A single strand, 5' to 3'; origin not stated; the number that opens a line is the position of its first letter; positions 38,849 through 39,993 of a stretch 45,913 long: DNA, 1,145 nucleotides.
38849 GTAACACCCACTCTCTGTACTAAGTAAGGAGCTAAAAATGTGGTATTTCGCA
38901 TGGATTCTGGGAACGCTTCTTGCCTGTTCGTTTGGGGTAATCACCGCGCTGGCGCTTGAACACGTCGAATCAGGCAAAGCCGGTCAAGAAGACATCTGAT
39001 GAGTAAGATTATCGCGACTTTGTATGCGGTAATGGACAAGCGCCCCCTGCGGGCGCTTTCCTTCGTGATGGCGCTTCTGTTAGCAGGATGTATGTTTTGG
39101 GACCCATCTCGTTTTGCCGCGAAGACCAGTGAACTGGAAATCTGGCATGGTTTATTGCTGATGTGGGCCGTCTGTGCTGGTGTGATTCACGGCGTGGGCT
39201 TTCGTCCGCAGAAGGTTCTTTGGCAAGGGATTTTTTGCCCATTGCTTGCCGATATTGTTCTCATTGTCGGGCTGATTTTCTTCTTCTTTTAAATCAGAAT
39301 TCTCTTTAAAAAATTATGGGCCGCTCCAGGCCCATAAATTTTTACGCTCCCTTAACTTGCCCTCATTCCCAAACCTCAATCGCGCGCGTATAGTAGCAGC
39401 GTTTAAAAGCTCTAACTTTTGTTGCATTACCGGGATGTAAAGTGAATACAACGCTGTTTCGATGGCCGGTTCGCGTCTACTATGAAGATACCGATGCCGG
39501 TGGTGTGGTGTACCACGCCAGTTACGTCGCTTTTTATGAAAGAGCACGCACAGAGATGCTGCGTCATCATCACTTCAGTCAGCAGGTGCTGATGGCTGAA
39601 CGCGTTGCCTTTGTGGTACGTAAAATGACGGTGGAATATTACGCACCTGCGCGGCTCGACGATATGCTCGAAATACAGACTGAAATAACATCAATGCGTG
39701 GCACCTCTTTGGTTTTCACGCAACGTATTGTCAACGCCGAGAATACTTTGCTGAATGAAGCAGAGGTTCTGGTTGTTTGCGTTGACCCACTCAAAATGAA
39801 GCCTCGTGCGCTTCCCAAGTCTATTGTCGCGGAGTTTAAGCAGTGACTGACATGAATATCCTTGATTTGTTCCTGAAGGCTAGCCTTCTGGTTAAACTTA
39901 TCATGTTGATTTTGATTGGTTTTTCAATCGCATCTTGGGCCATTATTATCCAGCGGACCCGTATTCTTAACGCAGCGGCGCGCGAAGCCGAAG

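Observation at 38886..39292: Small membrane proteins after cydB missed by size-filtered ORF calling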

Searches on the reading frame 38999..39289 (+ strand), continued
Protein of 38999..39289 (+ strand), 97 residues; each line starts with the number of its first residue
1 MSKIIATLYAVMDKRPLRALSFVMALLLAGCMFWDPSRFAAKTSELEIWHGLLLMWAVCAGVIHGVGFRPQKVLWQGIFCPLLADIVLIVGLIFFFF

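Call 39: find_encoding_contigs(protein=P0148, flank=5000, max_places=2)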
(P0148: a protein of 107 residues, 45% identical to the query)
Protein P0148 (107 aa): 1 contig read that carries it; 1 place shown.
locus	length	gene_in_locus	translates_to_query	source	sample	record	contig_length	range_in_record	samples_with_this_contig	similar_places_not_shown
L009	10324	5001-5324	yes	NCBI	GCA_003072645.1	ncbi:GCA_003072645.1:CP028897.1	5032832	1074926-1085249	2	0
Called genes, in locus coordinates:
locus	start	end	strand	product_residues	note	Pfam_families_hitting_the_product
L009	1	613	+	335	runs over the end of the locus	PF05496:RuvB_N, PF00004:AAA, PF07728:AAA_5, PF17864:AAA_lid_4, PF05491:WHD_RuvB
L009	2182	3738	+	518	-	PF01654:Cyt_bd_oxida_I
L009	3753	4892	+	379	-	PF02322:Cyt_bd_oxida_II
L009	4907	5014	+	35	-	PF08173:YbgT_YccB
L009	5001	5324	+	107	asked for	PF09600:Cyd_oper_YbgE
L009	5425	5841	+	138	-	PF01643:Acyl-ACP_TE (weak), PF13279:4HBT_2, PF03061:4HBT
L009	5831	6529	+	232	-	PF01618:MotA_ExbB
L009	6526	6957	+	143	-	PF02472:ExbD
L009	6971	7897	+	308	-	-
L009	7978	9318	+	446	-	PF04052:TolB_N, PF26550:Tricorn_2nd, PF07676:PD40, PF25174:Beta-prop_THOC3, PF07676:PD40, PF26549:Tricorn_N, PF07676:PD40, PF26549:Tricorn_N, +3 more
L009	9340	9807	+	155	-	PF00691:OmpA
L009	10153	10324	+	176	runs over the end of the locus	PF00691:OmpA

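Call 40: find_encoding_contigs(protein=P0183, flank=5000, max_places=2)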
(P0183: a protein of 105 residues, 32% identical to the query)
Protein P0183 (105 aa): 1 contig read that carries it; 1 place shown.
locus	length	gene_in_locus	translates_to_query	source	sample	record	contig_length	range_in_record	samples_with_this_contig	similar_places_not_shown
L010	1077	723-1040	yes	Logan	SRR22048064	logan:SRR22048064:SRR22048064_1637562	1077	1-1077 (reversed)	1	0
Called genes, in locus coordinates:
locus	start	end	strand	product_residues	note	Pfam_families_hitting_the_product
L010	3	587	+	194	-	?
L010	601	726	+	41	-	PF08173:YbgT_YccB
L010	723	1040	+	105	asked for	PF09600:Cyd_oper_YbgE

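Call 47: find_encoding_contigs(protein=P0093, flank=2500, max_places=1)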
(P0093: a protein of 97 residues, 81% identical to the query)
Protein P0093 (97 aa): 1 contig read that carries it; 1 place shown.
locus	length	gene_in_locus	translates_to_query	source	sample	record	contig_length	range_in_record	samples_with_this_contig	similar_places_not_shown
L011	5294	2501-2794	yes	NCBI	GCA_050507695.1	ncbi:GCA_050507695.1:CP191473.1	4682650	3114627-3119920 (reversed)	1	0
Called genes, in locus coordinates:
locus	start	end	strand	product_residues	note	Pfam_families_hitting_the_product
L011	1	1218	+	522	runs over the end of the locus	PF01654:Cyt_bd_oxida_I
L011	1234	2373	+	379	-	PF02322:Cyt_bd_oxida_II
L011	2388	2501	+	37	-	PF08173:YbgT_YccB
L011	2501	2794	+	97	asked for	PF09600:Cyd_oper_YbgE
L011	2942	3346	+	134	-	PF13279:4HBT_2, PF03061:4HBT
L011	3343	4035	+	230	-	PF01618:MotA_ExbB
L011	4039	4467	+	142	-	PF02472:ExbD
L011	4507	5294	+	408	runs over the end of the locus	-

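Call 48: find_encoding_contigs(protein=P0043, flank=2500, max_places=1)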
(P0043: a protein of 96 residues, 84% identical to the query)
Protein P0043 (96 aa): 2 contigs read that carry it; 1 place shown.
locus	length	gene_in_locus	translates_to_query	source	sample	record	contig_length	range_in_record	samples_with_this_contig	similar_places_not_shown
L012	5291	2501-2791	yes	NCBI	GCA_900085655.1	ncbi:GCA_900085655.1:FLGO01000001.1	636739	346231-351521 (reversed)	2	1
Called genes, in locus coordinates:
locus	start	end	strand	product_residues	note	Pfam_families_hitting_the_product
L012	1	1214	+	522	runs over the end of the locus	PF01654:Cyt_bd_oxida_I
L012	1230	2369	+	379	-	PF02322:Cyt_bd_oxida_II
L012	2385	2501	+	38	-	PF08173:YbgT_YccB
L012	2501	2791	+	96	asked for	PF09600:Cyd_oper_YbgE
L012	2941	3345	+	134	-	PF13279:4HBT_2, PF03061:4HBT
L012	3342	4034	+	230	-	PF01618:MotA_ExbB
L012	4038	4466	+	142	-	PF02472:ExbD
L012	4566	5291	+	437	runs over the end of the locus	-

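Call 49: find_encoding_contigs(protein=P0020, flank=2500, max_places=1)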
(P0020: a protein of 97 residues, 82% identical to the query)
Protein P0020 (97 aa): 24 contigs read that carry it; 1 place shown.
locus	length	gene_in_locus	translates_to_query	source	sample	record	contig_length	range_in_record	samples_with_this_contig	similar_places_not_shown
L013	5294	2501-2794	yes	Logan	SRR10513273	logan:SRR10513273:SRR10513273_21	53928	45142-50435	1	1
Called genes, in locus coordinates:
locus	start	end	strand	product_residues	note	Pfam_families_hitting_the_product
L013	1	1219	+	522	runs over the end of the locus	PF01654:Cyt_bd_oxida_I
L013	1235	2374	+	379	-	PF02322:Cyt_bd_oxida_II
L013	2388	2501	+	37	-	PF08173:YbgT_YccB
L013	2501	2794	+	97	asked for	PF09600:Cyd_oper_YbgE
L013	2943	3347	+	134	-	PF13279:4HBT_2, PF03061:4HBT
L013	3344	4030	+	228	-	PF01618:MotA_ExbB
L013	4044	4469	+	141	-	PF02472:ExbD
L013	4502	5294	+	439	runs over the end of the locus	-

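Call 51: predict_structure(alignment_id=A1)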
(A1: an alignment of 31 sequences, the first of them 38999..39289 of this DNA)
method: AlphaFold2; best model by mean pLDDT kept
length: 97 residues; sequences in the alignment: 31
mean_pLDDT: 92.1   pTM: 0.81
mean pLDDT of the five models: 92.1, 90.3, 89.2, 88.9, 87.4
residues with pLDDT >= 90: 71; 70-90: 25; 50-70: 1; < 50: 0
segments of 3 or more residues with pLDDT < 50: none
pLDDT, mean of each block of 10 residues (from residue 1): 83 94 97 91 85 96 96 92 96 91
secondary structure, 60 per line:
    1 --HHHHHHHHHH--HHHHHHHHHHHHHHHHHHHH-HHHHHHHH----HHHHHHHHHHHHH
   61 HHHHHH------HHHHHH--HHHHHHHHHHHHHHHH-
elements in order: H3-12 H15-34 H36-43 H48-66 H73-78 H81-96

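Call 54: fold_search(model_id=the predicted structure, library=pdb)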
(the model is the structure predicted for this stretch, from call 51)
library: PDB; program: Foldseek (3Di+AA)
matches with E <= 10: 22; with E <= 0.001: 0
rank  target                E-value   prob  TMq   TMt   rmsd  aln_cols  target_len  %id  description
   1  7n0l_A                4.0e+00  0.05  0.24  0.10  14.5       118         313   14  Cryo-EM structure of TACAN in the H196A H197A mutant form (TMEM120A) (released 2021-09-15)
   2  7f6v_A                4.9e+00  0.06  0.27  0.11  11.5       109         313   16  Cryo-EM structure of the human TACAN channel in a closed state (released 2022-02-16)
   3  5tj5_B                4.9e+00  0.02  0.19  0.13  16.4       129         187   16  Atomic model for the membrane-embedded motor of a eukaryotic V-ATPase (released 2016-10-26)
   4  7tgh_T7               5.2e+00  0.06  0.26  0.19  14.1        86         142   14  Cryo-EM structure of respiratory super-complex CI+III2 from Tetrahymena thermophila (released 2022-04-06)
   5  9jc2_A                5.5e+00  0.03  0.22  0.16  12.0       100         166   12  Engineering of ATP synthase Fo (released 2025-07-09)
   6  4k0d_A                5.8e+00  0.03  0.22  0.17  18.8       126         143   13  Periplasmic sensor domain of sensor histidine kinase, Adeh_2942 (released 2013-06-12)
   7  9ge3_R                6.2e+00  0.06  0.32  0.14   8.9       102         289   17  Structure of GPR55 in complex with G13 and endogenous lipid agonist lysophosphatidylinositol (released 2025-03-05)
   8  9kfj_C                6.5e+00  0.05  0.31  0.13   9.1        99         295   15  Cryo-EM structure of the compound 4-bound human relaxin family peptide receptor 3 (RXFP3)-Gi complex (released 2025-08-13)
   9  7x1t_A                6.5e+00  0.04  0.28  0.14   8.4        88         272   16  Structure of Thyrotropin-Releasing Hormone Receptor bound with Taltirelin. (released 2022-08-31)
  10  9kfi_C                6.9e+00  0.06  0.32  0.14   8.4       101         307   16  Cryo-EM structure of the human relaxin family peptide receptor 3 in complex with relaxin-3 and G protein (released 2025-08-13)
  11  8zd1_R                6.9e+00  0.04  0.26  0.13   9.0        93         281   14  Cryo-EM structure of the xGPR4-Gs complex in pH6.2 (released 2025-02-26)
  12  8zf4                  6.9e+00  0.04  0.26  0.13   9.0        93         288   14  Cryo-EM structure of the receptor of xGPR4-Gs complex in pH6.2 (released 2025-02-26)
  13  5tj5_G                7.2e+00  0.03  0.22  0.15  11.9       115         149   16  Atomic model for the membrane-embedded motor of a eukaryotic V-ATPase (released 2016-10-26)
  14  5tj5_F                7.2e+00  0.03  0.22  0.16  11.9       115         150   16  Atomic model for the membrane-embedded motor of a eukaryotic V-ATPase (released 2016-10-26)
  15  2wl8_A                7.7e+00  0.08  0.39  0.36   7.3        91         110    6  X-ray crystal structure of Pex19p (released 2010-06-23)
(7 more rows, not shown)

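Call 67: fold_search(model_id=the predicted structure, library=afdb50)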
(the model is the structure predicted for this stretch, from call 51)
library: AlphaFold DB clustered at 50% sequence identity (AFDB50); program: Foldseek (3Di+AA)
matches with E <= 10: 161; with E <= 0.001: 30
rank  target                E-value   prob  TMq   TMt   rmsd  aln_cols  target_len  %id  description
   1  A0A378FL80            3.3e-09  1.00  0.80  0.59   3.1        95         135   85  Protein ybgE [Klebsiella pneumoniae]
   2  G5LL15                1.2e-08  1.00  0.79  0.71   3.3       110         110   77  Protein YbgE [Salmonella enterica subsp. enterica serovar Alachua str. R6-377]
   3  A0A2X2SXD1            3.1e-08  1.00  0.73  0.62   7.9        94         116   83  Cyd operon protein YbgE [Cedecea neteri]
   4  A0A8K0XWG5            3.9e-08  1.00  0.74  0.67   8.4        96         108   81  Cyd operon protein YbgE [Tenebrionibacter intestinalis]
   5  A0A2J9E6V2            7.5e-08  1.00  0.91  0.91   1.9        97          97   58  Cyd operon protein YbgE
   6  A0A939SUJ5            2.8e-07  1.00  0.77  0.80   2.7        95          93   77  Cyd operon protein YbgE [Klebsiella pneumoniae]
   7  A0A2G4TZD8            3.3e-07  1.00  0.83  0.73   4.9        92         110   56  Cyd operon protein YbgE [Yersinia bercovieri]
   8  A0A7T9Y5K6            3.9e-07  1.00  0.85  0.86   4.2        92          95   56  Cyd operon protein YbgE [Yersinia enterocolitica]
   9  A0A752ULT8            8.8e-07  1.00  0.63  0.72   5.1        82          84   86  Cyd operon protein YbgE (Fragment) [Salmonella typhimurium]
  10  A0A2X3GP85            2.0e-06  1.00  0.51  0.55   4.9        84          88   84  Protein ybgE [Klebsiella pneumoniae]
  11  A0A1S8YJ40            2.2e-06  1.00  0.77  0.77   3.9        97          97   52  Cyd operon protein YbgE [Izhakiella australiensis]
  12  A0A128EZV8            1.2e-05  1.00  0.91  0.86   1.5        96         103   36  Cyd operon protein YbgE [Grimontia celer]
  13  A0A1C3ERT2            1.8e-05  1.00  0.88  0.88   1.9        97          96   31  Cyd operon protein YbgE [Veronia pacifica]
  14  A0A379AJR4            2.8e-05  1.00  0.68  0.54   5.5        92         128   55  Cyd operon protein YbgE [Enterobacter agglomerans]
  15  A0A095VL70            6.7e-05  1.00  0.74  0.74   5.7       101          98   42  Cytochrome bd biosynthesis protein [Tatumella morbirosei]
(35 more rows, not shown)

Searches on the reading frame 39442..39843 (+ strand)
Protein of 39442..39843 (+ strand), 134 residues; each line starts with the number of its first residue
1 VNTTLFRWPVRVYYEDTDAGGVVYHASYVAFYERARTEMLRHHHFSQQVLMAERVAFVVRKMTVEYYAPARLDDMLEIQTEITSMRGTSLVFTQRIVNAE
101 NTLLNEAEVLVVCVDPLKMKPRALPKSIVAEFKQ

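Call 65: search_protein_families(proteins=[window:39442-39843:+], library=ncbifam, max_evalue=0.01)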
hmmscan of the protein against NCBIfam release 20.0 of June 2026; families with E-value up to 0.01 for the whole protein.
window:39442-39843:+ (134 aa): 6 families
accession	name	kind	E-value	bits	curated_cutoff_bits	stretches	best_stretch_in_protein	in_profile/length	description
NF008065.0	PRK10800.1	equivalog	1.2e-82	274.7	185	1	1-134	1-134/134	tol-pal system-associated acyl-CoA thioesterase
TIGR02799.1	thio_ybgC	equivalog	9.2e-51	171.4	141.35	1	6-130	1-125/126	tol-pal system-associated acyl-CoA thioesterase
TIGR00051.1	TIGR00051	subfamily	3.3e-50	169.3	68.7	1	9-125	1-117/117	YbgC/FadM family acyl-CoA thioesterase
NF047424.1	MenI_Staph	exception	3.3e-11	43.3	225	1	11-127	9-125/148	1,4-dihydroxy-2-naphthoyl-CoA hydrolase MenI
TIGR04098.1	LnmK_bifunc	domain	9.3e-06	25.1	100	1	15-103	181-264/270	LnmK family bifunctional acyltransferase/decarboxylase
NF005716.0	PRK07531.1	equivalog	0.0015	17.4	592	1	11-133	351-472/495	carnitine 3-dehydrogenase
